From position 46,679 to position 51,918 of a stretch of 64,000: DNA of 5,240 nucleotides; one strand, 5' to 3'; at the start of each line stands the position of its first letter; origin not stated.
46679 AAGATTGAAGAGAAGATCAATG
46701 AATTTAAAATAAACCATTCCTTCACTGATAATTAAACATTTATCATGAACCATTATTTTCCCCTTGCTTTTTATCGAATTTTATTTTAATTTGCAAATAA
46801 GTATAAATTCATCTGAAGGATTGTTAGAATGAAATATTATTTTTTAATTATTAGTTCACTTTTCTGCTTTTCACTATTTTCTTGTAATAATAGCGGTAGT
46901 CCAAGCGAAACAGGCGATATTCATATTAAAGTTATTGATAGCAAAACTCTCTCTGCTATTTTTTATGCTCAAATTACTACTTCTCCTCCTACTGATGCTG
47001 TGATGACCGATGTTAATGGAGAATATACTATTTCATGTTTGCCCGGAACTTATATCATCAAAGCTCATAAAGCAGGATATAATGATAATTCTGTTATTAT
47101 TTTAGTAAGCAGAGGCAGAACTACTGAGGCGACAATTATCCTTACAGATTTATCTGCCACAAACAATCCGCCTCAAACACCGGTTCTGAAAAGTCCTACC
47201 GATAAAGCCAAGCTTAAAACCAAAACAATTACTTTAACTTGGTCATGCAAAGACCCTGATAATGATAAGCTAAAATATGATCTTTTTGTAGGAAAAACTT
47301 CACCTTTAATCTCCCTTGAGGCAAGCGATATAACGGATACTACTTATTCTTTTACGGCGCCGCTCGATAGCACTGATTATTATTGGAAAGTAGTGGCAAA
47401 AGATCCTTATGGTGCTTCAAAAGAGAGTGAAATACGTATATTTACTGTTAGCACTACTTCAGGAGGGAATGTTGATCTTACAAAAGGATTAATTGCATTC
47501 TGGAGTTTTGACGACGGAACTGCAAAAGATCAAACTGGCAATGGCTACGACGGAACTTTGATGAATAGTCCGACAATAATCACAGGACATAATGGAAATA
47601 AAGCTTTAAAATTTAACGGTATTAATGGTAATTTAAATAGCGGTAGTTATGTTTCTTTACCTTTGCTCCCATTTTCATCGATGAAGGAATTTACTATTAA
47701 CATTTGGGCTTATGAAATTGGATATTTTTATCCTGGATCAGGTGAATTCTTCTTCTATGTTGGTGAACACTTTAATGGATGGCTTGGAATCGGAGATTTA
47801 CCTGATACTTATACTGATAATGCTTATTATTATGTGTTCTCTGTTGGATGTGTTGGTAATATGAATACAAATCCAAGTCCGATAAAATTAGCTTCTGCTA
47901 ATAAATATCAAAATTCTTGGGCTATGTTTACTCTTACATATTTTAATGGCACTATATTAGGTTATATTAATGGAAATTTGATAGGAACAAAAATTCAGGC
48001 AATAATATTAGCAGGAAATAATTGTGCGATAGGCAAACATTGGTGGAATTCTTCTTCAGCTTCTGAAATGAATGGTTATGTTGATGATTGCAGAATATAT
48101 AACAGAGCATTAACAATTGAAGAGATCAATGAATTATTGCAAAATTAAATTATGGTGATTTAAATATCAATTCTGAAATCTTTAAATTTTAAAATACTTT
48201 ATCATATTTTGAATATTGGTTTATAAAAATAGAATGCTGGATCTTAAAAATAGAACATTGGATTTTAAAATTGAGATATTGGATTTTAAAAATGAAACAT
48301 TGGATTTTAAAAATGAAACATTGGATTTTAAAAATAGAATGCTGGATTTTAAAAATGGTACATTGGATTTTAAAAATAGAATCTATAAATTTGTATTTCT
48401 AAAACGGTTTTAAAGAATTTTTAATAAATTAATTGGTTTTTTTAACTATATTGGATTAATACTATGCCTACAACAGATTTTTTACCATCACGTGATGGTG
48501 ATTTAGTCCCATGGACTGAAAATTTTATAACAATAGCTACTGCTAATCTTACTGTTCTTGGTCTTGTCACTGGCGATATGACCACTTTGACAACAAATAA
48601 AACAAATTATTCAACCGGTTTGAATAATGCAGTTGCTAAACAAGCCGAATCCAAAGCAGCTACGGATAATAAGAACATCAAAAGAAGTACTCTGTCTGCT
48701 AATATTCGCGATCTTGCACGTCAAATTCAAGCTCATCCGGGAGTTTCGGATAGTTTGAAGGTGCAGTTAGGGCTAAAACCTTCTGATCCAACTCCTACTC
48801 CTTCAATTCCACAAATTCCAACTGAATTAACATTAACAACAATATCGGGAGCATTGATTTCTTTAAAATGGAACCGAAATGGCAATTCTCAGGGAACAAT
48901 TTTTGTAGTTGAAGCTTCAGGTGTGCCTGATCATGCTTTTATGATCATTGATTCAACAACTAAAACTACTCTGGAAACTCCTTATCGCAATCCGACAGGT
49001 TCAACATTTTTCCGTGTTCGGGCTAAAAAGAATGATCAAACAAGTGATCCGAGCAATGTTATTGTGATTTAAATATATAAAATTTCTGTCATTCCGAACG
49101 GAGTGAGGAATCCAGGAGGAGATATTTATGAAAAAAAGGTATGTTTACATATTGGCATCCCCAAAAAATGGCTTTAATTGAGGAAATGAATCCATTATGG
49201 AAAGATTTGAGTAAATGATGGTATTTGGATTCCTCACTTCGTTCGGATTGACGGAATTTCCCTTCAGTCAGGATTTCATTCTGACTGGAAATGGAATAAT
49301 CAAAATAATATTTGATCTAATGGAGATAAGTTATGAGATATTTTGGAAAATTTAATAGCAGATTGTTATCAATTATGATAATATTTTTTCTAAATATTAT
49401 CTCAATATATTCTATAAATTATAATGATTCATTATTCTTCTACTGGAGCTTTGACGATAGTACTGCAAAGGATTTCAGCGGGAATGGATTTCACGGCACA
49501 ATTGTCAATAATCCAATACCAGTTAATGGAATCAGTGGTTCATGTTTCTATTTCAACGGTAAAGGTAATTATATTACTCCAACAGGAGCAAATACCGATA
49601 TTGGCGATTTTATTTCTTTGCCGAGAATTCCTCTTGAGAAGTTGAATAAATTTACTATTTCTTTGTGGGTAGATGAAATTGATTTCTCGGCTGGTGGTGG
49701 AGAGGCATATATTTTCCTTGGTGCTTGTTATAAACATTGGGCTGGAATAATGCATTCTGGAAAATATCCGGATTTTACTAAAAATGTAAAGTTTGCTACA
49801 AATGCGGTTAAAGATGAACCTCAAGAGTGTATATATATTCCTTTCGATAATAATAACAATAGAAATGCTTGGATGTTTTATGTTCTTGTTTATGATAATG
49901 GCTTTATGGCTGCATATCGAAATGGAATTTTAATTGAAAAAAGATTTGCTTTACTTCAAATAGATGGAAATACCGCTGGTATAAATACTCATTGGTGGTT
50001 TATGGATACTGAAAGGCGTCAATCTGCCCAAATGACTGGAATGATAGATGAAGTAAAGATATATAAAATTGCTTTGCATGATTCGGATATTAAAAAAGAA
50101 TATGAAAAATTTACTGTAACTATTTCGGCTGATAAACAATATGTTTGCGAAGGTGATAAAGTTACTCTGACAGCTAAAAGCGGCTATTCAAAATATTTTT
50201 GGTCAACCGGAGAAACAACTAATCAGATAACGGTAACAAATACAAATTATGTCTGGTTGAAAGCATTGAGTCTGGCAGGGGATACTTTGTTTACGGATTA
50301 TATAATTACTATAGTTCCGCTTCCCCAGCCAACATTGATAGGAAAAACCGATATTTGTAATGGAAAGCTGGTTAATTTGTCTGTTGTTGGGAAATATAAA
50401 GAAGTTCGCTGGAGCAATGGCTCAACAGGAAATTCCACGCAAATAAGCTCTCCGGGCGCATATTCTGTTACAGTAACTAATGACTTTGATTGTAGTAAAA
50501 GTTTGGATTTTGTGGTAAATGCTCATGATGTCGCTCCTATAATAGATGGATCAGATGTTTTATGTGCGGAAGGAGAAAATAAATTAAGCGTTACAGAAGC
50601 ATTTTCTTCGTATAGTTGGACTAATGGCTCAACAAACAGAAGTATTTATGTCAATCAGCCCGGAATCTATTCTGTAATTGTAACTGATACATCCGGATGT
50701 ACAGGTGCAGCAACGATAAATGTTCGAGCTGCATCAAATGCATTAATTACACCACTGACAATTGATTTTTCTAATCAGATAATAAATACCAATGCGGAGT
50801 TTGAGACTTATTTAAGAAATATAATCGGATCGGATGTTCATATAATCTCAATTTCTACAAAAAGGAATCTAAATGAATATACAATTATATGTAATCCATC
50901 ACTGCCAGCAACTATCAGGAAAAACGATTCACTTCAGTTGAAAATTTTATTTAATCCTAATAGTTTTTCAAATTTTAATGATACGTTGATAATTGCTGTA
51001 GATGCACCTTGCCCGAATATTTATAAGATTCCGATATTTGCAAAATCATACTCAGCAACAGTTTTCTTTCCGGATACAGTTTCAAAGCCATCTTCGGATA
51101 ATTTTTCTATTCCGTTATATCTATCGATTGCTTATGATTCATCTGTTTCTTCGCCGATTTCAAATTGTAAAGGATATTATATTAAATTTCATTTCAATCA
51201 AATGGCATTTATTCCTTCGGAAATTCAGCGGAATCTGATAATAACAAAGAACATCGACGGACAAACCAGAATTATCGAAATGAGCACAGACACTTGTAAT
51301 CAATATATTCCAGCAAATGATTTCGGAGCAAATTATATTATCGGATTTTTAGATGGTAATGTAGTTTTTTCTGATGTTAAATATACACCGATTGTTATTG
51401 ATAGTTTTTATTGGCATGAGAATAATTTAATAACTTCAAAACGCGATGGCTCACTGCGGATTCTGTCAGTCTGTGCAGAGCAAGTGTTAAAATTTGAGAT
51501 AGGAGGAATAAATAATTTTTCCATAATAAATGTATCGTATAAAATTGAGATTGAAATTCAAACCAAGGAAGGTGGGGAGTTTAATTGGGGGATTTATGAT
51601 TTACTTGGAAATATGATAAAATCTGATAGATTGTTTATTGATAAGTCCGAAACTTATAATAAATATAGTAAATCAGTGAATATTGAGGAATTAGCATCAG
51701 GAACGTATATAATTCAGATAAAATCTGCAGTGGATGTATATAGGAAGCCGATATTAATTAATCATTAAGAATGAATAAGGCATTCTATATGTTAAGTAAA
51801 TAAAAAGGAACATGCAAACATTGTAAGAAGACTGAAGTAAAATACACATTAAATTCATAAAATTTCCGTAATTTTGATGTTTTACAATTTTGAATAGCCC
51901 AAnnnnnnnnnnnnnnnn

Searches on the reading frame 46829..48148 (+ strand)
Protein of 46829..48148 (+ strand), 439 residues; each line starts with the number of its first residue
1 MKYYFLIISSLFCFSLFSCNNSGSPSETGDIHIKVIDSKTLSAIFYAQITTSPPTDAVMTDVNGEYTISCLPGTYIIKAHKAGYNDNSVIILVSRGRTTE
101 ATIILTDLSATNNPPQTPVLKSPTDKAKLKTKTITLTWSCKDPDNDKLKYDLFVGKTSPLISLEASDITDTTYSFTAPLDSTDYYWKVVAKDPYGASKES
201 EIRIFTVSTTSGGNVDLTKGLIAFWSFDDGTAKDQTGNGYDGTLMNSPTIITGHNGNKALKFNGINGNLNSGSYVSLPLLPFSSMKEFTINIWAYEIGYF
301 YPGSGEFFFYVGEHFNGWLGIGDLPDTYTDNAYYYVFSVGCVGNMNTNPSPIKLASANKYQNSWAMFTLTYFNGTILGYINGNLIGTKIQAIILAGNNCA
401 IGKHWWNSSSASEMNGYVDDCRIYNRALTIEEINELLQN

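Call 17: search_protein_families(library=pfam, proteins=[window:46829-48148:+], max_evalue=0.00001)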
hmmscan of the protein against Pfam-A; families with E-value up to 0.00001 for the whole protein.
window:46829-48148:+ (439 aa): 3 families
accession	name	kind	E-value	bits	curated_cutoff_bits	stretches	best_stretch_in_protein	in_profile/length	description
PF13385.13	Laminin_G_3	-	6.2e-12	46.3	27.6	1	271-434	3-151/151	Concanavalin A-like lectin/glucanases superfamily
PF13715.12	CarbopepD_reg_2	-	2.4e-07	31.1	32.2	1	34-107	4-78/88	CarboxypepD_reg-like domain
PF13620.12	CarboxypepD_reg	-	8.4e-07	29.7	32.3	1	31-105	2-81/82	Carboxypeptidase regulatory-like domain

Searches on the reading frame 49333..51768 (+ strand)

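Call 17: search_protein_families(library=pfam, proteins=[window:49333-51768:+], max_evalue=0.00001)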
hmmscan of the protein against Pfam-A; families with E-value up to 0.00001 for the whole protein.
window:49333-51768:+ (811 aa): 2 families
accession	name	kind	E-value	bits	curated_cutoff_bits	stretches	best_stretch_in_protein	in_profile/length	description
PF13385.13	Laminin_G_3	-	4.5e-10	40.3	27.6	1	91-254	4-151/151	Concanavalin A-like lectin/glucanases superfamily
PF18962.6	Por_Secre_tail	-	1.7e-06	28.6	27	1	737-802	9-68/75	Secretion system C-terminal sorting domain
